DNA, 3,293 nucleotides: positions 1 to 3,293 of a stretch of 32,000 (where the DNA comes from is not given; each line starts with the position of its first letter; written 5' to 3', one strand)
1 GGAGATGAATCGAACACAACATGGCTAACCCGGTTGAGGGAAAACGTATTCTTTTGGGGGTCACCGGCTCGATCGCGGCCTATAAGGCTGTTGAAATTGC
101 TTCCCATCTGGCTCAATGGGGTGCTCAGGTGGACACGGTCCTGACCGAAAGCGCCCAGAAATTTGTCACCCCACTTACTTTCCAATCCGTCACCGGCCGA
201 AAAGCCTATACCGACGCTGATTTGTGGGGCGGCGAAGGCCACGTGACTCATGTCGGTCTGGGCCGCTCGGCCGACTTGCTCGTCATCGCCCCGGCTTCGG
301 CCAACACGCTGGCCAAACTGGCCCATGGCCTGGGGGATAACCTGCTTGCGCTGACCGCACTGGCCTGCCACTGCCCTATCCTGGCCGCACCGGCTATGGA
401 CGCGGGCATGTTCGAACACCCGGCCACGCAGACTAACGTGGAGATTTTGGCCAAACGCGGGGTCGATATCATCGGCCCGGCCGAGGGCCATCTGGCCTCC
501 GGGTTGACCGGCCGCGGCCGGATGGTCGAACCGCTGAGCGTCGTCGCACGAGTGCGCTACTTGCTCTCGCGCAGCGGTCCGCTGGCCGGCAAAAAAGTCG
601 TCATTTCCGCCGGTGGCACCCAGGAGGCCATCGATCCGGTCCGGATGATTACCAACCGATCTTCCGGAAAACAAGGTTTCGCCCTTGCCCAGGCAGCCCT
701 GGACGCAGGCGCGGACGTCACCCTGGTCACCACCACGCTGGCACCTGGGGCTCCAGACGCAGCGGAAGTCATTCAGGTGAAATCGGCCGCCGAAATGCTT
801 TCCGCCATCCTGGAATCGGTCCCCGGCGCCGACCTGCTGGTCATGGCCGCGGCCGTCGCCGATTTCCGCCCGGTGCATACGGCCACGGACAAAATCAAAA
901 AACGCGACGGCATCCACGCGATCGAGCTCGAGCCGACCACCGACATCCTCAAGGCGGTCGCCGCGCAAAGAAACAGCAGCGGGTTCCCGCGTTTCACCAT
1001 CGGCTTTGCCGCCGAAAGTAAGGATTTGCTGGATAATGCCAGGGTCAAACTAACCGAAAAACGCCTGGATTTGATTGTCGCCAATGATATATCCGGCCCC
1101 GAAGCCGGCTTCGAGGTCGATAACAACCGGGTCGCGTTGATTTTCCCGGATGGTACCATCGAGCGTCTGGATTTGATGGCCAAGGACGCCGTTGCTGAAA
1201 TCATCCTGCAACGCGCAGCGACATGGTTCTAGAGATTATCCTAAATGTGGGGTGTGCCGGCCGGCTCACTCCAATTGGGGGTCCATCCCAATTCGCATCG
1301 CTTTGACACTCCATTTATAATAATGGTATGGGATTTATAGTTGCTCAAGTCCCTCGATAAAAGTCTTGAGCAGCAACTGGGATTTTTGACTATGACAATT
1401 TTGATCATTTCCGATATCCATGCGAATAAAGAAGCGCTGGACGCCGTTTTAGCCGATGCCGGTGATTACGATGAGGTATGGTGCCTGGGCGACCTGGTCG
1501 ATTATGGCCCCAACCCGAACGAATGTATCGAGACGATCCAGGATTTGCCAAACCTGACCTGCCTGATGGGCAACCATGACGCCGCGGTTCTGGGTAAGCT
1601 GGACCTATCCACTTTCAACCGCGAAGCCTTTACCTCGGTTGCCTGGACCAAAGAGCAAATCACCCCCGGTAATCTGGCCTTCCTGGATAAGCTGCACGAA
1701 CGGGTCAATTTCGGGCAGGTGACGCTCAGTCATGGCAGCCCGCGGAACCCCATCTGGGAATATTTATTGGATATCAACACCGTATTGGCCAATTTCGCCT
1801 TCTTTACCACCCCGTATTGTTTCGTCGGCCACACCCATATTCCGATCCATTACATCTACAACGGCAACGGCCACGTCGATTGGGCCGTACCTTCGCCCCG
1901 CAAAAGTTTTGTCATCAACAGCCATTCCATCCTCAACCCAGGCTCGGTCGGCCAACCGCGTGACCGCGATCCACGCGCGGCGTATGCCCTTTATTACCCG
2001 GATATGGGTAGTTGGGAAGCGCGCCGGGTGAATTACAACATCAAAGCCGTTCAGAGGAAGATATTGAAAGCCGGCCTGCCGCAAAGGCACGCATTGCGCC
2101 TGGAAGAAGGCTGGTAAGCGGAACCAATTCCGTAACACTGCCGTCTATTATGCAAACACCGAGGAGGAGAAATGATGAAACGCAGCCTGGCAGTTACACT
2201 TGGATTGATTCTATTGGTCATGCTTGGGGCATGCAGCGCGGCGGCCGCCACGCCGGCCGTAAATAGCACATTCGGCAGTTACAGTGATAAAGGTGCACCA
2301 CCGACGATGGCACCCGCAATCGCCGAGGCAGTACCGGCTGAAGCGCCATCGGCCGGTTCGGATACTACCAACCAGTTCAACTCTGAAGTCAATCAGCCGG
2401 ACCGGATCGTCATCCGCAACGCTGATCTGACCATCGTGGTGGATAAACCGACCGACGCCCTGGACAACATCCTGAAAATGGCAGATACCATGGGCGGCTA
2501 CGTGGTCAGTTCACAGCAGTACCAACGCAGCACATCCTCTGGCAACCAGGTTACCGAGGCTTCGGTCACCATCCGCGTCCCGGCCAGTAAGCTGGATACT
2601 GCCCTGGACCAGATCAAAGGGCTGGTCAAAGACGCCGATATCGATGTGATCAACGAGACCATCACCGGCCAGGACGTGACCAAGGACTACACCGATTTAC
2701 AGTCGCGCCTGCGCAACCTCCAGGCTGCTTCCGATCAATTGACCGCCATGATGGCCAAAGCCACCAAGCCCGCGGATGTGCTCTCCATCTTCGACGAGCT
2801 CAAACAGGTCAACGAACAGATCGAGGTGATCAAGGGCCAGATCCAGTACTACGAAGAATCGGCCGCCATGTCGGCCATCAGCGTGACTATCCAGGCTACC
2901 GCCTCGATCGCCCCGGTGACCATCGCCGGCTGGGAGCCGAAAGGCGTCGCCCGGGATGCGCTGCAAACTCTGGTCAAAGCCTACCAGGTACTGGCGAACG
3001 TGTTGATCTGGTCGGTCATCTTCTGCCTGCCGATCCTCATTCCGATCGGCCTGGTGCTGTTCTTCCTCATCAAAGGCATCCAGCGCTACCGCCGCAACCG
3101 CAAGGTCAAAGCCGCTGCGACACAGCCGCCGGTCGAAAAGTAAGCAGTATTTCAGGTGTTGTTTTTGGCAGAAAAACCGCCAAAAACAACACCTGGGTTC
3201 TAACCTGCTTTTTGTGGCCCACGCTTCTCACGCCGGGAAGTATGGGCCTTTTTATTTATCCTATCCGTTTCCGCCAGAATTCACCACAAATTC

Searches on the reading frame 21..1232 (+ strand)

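Call 63: search_protein_families(library=pfam, proteins=[window:21-1232:+], max_evalue=0.00001)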
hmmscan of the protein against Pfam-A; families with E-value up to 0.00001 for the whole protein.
window:21-1232:+ (403 aa): 2 families
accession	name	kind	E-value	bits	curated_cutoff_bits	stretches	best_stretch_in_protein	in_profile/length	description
PF04127.22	DFP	-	5.2e-66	222.5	22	1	188-374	1-186/186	DNA/pantothenate metabolism flavoprotein C-terminal domain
PF02441.25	Flavoprotein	-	1.5e-32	112.9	22.7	1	8-179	1-159/162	Flavoprotein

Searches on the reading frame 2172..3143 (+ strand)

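Call 63: search_protein_families(library=pfam, proteins=[window:2172-3143:+], max_evalue=0.00001)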
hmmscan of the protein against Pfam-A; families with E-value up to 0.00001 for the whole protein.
window:2172-3143:+ (323 aa): 1 family
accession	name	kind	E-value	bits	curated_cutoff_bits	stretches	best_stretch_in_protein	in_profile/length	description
PF14257.11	DUF4349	-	1.8e-46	158.6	27.7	1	80-299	3-211/213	Domain of unknown function (DUF4349)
